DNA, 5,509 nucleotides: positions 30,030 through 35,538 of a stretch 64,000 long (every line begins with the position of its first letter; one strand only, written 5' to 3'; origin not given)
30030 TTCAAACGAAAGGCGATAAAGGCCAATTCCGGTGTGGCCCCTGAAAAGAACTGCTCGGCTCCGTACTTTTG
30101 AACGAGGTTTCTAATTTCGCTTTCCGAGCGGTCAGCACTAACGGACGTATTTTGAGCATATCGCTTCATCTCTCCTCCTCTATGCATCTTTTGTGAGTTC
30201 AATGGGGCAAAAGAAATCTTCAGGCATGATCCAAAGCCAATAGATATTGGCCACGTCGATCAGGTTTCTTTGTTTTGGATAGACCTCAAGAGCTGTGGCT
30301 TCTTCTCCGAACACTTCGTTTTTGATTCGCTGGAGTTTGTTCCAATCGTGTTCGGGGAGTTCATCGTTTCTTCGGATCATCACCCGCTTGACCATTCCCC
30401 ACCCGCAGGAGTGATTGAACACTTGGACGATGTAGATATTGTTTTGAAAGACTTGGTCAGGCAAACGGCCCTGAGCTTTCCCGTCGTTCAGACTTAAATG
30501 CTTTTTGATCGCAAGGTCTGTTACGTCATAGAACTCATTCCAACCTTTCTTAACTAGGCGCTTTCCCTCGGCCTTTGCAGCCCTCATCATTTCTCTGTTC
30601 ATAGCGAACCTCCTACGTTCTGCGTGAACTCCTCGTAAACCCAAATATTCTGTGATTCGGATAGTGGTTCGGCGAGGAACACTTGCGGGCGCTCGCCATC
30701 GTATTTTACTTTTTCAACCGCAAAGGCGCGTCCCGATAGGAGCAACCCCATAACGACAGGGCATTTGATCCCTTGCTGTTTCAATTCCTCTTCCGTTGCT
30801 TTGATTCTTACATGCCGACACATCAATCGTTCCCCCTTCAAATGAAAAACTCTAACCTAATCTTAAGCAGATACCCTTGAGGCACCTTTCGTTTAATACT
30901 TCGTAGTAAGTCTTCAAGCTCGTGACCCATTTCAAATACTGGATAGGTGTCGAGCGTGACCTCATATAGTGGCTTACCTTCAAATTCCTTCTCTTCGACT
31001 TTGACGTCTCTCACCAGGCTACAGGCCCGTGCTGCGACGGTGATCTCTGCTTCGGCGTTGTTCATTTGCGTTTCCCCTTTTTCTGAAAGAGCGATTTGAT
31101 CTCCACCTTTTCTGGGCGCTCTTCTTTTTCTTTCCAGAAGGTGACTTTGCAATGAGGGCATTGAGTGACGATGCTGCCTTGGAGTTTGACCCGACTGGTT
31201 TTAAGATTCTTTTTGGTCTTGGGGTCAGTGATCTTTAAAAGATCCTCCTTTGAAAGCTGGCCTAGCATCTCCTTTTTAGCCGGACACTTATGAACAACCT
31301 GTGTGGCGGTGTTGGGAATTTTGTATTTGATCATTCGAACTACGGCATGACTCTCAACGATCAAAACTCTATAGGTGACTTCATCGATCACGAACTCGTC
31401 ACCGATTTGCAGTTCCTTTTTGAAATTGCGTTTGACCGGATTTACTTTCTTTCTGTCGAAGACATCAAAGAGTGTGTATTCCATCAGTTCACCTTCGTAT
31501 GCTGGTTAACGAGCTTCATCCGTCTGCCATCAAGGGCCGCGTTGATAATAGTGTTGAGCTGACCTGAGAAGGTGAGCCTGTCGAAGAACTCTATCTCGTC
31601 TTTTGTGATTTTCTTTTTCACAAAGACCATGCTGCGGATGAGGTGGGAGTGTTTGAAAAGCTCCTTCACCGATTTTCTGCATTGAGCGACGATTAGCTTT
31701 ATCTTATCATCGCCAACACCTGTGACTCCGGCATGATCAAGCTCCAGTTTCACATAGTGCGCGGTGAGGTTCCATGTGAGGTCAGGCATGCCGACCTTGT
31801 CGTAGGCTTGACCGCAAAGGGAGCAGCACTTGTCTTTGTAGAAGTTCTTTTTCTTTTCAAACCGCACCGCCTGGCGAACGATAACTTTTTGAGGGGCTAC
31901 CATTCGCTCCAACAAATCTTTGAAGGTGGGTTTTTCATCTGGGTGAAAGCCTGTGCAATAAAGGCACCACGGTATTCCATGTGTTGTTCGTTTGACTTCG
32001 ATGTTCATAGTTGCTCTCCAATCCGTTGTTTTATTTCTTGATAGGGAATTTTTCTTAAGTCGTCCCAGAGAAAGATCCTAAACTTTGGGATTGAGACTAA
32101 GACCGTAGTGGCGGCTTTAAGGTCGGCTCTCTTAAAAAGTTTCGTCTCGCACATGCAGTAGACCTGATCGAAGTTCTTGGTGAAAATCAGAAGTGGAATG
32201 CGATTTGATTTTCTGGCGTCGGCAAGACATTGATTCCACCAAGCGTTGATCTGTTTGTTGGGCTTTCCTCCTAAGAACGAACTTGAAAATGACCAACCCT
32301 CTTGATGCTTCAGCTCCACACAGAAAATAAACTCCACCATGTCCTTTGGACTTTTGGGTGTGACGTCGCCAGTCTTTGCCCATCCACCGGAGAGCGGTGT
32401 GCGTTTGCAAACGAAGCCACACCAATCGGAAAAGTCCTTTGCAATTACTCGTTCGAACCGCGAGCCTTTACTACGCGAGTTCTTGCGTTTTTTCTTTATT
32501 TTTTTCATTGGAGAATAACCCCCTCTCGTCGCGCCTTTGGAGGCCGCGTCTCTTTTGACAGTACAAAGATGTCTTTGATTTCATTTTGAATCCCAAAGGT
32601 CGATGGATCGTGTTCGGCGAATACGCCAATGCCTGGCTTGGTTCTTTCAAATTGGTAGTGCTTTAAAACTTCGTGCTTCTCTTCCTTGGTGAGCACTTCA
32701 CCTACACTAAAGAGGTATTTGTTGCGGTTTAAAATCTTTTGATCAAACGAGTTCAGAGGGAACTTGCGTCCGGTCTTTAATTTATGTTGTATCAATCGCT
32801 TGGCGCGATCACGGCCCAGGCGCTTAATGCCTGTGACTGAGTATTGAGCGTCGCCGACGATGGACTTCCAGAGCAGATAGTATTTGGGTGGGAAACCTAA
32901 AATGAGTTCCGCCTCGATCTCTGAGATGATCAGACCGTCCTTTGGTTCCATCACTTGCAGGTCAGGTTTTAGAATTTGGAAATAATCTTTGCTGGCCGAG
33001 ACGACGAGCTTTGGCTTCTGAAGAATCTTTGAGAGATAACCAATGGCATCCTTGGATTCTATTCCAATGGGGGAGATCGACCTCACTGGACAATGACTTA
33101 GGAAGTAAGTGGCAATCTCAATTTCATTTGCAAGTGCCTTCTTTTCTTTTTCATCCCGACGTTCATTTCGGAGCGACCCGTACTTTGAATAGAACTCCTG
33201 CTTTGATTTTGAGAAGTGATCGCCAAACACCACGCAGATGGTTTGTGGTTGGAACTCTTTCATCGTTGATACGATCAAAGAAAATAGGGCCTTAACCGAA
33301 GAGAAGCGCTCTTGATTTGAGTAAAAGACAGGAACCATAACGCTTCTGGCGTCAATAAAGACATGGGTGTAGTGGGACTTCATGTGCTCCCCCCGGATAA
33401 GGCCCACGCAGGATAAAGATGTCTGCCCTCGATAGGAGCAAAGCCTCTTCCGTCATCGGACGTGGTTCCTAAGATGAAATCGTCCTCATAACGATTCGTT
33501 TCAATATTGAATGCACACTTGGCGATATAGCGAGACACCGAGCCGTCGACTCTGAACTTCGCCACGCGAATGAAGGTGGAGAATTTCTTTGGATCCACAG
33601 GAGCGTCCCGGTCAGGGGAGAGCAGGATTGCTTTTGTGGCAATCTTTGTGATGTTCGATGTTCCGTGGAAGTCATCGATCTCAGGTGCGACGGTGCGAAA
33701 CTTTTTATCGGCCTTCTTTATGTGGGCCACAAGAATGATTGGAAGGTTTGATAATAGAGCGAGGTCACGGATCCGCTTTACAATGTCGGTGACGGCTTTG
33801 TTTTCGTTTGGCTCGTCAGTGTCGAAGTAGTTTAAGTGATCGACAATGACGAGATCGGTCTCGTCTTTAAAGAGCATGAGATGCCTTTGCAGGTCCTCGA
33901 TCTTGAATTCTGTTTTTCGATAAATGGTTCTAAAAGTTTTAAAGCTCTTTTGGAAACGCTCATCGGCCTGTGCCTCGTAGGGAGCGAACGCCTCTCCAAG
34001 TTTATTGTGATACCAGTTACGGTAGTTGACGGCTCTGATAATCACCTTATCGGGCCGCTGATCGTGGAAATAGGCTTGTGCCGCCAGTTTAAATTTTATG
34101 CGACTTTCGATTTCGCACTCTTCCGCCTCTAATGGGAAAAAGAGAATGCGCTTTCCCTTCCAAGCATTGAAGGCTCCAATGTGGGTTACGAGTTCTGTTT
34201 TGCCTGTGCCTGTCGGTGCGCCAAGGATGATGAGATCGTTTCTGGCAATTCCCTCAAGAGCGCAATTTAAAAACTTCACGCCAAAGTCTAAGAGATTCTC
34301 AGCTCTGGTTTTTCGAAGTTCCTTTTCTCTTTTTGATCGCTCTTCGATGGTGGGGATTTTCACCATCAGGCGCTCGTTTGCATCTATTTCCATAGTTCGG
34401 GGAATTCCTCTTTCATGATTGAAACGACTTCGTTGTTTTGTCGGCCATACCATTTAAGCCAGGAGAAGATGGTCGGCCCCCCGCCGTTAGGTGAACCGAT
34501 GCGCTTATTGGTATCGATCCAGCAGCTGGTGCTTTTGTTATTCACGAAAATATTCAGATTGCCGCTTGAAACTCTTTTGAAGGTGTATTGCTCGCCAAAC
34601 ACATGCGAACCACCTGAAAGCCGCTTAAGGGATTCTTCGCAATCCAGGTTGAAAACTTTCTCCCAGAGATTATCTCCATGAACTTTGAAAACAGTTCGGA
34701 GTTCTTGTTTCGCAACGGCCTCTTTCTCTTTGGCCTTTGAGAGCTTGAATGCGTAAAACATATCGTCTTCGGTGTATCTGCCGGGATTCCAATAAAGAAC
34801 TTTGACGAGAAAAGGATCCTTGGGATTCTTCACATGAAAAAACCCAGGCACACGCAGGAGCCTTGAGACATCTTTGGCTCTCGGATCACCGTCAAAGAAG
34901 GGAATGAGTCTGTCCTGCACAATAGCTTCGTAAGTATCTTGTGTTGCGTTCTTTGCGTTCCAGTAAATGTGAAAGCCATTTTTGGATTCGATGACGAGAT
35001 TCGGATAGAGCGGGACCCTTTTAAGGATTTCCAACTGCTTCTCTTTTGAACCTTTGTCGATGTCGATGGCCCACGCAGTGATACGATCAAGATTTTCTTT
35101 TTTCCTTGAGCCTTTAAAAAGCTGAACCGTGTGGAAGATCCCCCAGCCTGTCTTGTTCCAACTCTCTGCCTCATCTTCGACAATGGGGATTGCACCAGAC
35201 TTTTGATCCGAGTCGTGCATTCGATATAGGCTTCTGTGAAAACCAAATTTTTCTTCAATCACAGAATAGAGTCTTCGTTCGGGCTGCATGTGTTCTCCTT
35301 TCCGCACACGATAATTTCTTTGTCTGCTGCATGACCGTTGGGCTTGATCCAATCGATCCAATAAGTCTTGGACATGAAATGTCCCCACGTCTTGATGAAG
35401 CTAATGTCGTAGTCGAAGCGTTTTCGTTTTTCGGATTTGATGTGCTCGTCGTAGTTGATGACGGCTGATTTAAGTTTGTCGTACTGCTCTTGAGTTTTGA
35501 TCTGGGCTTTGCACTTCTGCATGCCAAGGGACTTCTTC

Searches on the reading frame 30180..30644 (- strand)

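Call 20: search_protein_families(library=pfam, proteins=[window:30180-30644:-], max_evalue=0.01)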
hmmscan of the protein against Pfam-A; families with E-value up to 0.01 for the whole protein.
window:30180-30644:- (154 aa): 1 family
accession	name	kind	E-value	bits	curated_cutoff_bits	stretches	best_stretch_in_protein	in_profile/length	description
PF24746.1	DUF7694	-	8.1e-15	54.8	27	1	82-142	7-66/66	Domain of unknown function (DUF7694)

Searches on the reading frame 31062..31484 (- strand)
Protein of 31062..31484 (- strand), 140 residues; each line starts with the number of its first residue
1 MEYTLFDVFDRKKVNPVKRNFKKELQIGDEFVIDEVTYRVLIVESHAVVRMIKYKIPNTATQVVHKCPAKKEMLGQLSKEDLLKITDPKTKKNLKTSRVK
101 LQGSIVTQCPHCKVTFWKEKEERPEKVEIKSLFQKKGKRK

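Call 20: search_protein_families(library=pfam, proteins=[window:31062-31484:-], max_evalue=0.01)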
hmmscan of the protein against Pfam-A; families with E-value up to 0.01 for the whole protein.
window:31062-31484:- (140 aa): 1 family
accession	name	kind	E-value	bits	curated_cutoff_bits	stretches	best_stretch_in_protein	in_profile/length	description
PF23499.1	YnfU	-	0.0039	17.5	27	0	80-116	12-48/49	YnfU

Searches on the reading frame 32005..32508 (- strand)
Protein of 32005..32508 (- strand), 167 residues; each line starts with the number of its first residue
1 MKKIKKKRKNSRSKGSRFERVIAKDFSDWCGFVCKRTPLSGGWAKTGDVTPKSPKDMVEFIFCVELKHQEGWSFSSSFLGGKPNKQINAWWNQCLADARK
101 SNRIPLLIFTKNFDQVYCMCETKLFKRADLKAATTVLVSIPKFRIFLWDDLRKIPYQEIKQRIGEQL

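Call 20: search_protein_families(library=pfam, proteins=[window:32005-32508:-], max_evalue=0.01)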
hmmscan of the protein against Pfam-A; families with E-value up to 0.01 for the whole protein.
window:32005-32508:- (167 aa): 1 family
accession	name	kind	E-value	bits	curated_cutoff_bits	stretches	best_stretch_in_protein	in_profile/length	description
PF24608.2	PDDEXK_15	-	1.4e-32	113.3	27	1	10-131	1-124/164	Phage putative PDDEXK endonuclease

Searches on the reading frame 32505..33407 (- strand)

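Call 20: search_protein_families(library=pfam, proteins=[window:32505-33407:-], max_evalue=0.01)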
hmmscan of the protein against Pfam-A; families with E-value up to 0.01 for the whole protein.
window:32505-33407:- (300 aa): 1 family
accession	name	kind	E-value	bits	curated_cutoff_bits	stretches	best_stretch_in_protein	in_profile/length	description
PF02739.22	5_3_exonuc_N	-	1.6e-12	47.9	34.3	1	16-155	3-147/164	5'-3' exonuclease, N-terminal resolvase-like domain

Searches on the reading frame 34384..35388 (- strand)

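Call 21: search_protein_families(library=pfam, proteins=[window:34384-35388:-], max_evalue=0.01)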
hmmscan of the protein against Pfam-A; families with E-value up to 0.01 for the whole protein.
window:34384-35388:- (334 aa): 1 family
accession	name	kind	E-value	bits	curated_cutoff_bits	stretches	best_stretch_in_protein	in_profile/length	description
PF16793.10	RepB_primase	-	1e-07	32.5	24.3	1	95-188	50-147/186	RepB DNA-primase N-terminal domain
